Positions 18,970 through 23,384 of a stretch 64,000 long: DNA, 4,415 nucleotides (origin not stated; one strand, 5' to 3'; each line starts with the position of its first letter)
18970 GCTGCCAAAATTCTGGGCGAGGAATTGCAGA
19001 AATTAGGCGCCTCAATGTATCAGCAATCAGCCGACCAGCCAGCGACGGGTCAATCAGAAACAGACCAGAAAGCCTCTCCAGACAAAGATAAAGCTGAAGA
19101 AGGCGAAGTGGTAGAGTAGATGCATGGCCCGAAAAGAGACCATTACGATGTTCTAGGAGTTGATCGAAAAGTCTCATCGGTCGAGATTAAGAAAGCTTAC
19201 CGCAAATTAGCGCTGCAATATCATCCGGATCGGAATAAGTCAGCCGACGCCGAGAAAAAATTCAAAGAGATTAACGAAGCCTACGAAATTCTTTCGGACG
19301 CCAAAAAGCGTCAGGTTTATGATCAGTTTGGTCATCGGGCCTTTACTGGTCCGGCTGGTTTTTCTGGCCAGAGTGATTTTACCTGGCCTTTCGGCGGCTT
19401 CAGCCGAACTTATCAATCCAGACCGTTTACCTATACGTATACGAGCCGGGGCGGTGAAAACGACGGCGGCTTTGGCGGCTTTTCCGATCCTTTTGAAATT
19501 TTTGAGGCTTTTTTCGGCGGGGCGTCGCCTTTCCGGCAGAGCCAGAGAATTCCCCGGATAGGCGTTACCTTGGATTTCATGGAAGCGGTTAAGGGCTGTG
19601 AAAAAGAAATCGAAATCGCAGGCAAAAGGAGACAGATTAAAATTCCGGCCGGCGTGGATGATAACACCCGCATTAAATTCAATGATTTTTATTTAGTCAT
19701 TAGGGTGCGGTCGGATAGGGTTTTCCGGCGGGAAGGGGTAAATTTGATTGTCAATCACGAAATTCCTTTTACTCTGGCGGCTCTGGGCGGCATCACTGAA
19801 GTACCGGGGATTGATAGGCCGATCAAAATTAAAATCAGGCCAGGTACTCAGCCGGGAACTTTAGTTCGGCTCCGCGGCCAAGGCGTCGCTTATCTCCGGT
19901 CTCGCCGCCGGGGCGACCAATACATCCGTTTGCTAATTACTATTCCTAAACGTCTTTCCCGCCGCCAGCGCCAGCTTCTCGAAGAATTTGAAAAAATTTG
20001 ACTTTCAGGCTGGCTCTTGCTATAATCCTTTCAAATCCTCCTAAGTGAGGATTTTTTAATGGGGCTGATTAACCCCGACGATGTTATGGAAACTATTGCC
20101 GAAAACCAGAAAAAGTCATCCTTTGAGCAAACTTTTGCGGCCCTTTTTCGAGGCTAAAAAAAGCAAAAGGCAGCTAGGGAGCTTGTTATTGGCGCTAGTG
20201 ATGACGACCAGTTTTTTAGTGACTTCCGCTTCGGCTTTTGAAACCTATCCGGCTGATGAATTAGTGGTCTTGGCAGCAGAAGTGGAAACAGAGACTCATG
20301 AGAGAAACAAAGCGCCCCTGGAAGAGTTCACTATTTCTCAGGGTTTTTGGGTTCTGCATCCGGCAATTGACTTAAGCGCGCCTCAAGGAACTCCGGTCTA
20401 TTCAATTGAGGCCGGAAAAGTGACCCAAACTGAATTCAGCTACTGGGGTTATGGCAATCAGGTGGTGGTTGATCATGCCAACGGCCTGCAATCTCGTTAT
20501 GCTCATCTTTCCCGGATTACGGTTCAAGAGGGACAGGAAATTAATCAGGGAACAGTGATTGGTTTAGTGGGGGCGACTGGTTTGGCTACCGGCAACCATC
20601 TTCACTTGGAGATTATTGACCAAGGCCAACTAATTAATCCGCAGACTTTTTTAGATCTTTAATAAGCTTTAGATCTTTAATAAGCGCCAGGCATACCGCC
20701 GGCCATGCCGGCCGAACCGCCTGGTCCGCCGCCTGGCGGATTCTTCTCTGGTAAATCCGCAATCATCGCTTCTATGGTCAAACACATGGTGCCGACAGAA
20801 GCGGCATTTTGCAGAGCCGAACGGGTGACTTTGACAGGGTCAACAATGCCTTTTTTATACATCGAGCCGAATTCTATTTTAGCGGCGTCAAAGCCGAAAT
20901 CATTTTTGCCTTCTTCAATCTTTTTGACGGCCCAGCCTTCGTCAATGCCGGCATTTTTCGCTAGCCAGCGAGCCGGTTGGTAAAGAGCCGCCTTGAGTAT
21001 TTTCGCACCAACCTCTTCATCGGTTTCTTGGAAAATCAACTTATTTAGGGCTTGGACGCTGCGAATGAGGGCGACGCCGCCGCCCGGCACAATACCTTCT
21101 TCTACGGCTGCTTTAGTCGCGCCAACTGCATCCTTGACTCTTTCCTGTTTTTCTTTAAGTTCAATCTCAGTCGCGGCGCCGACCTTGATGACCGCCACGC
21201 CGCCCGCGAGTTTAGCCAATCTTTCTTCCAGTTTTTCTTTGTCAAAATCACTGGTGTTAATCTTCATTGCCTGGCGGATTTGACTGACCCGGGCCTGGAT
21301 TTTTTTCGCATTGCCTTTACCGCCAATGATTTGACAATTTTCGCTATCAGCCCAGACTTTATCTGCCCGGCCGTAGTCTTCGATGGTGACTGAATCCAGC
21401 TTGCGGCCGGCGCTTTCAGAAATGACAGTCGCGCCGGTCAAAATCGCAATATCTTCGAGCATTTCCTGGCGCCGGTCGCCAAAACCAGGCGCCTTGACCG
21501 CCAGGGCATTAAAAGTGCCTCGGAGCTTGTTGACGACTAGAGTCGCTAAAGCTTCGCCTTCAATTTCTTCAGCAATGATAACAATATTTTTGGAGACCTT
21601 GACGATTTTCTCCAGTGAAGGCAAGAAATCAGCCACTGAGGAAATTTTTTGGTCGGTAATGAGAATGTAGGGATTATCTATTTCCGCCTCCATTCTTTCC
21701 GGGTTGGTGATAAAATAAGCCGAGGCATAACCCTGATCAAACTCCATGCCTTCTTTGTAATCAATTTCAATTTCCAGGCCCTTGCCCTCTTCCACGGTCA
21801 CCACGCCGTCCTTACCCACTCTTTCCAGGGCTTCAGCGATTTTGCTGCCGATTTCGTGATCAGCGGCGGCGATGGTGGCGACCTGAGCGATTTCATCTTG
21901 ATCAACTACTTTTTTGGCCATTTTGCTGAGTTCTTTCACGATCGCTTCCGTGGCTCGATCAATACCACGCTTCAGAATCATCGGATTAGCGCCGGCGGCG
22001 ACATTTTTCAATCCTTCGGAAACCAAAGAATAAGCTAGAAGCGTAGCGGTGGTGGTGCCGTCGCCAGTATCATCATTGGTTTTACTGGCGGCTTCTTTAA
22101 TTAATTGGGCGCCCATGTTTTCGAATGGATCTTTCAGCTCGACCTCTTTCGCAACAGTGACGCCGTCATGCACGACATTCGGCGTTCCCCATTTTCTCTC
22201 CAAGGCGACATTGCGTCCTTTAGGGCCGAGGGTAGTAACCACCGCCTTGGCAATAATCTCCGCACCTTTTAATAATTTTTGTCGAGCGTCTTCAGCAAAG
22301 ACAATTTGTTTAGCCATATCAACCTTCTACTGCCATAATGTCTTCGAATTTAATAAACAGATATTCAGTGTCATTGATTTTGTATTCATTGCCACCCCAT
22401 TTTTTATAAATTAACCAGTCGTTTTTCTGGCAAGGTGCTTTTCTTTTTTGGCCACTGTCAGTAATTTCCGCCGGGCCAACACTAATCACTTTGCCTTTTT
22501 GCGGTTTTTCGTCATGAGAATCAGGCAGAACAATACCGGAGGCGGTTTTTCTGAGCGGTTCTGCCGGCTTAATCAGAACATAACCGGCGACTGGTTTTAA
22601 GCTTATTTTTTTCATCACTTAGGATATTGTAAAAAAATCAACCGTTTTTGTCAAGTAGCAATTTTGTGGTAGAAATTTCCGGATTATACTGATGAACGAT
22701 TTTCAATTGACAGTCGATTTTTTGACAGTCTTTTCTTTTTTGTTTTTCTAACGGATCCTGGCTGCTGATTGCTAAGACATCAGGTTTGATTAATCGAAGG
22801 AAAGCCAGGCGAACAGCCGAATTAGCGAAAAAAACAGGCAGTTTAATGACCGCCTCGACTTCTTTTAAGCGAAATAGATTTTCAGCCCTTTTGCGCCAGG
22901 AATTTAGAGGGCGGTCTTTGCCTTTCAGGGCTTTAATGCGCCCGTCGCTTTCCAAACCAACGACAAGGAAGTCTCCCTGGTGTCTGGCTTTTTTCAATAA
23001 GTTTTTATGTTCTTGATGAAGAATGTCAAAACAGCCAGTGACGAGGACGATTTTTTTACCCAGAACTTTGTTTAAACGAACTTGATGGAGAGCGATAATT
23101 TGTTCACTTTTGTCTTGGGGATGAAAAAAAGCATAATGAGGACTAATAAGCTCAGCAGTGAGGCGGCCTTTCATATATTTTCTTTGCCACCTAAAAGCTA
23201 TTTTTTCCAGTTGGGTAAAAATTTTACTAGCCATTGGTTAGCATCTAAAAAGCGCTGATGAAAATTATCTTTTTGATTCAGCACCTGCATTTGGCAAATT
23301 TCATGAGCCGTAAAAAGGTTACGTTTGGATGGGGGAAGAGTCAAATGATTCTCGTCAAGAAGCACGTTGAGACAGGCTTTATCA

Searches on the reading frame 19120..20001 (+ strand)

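Call 25: search_protein_families(library=pfam, proteins=[window:19120-20001:+], max_evalue=0.001)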
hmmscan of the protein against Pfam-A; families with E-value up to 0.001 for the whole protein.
window:19120-20001:+ (293 aa): 2 families
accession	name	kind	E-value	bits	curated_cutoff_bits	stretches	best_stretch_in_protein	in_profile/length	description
PF01556.23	DnaJ_C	-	2.2e-30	106.1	26.6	1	148-276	4-152/152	DnaJ C terminal domain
PF00226.36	DnaJ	-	6.5e-28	97.1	27.8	1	7-68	1-63/63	DnaJ domain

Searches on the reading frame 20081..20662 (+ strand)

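Call 25: search_protein_families(library=pfam, proteins=[window:20081-20662:+], max_evalue=0.001)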
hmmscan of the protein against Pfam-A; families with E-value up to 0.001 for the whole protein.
window:20081-20662:+ (193 aa): 1 family
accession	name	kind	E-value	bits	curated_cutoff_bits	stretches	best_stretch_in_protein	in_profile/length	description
PF01551.29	Peptidase_M23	-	5.6e-31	107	28.7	1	93-187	3-96/96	Peptidase family M23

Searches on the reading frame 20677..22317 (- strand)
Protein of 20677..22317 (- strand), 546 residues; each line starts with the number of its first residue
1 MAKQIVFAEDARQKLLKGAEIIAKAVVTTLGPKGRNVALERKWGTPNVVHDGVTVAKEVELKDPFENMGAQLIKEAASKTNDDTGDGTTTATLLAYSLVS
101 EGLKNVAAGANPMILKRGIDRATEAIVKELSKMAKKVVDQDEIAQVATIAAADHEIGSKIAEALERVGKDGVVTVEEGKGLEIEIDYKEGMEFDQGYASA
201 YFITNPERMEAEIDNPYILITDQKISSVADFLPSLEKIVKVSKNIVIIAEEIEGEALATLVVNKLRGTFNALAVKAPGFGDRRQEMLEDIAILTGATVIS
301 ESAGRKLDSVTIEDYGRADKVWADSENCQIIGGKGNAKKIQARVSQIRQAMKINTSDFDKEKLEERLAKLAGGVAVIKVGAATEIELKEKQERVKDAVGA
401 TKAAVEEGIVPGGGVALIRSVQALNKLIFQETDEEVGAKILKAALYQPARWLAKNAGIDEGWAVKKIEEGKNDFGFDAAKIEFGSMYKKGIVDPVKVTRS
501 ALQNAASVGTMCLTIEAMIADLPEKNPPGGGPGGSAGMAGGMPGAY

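Call 25: search_protein_families(library=pfam, proteins=[window:20677-22317:-], max_evalue=0.001)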
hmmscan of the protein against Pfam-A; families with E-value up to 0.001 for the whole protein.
window:20677-22317:- (546 aa): 1 family
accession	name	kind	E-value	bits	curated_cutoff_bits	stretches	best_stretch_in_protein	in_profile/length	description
PF00118.29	Cpn60_TCP1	-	2.4e-70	238.1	34.3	1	22-521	1-488/490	TCP-1/cpn60 chaperonin family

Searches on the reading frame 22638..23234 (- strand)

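Call 25: search_protein_families(library=pfam, proteins=[window:22638-23234:-], max_evalue=0.001)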
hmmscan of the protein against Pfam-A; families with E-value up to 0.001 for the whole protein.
window:22638-23234:- (198 aa): 1 family
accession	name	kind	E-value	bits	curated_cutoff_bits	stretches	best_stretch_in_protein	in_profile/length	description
PF01467.32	CTP_transf_like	-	5.5e-11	43.2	21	1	65-164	2-93/133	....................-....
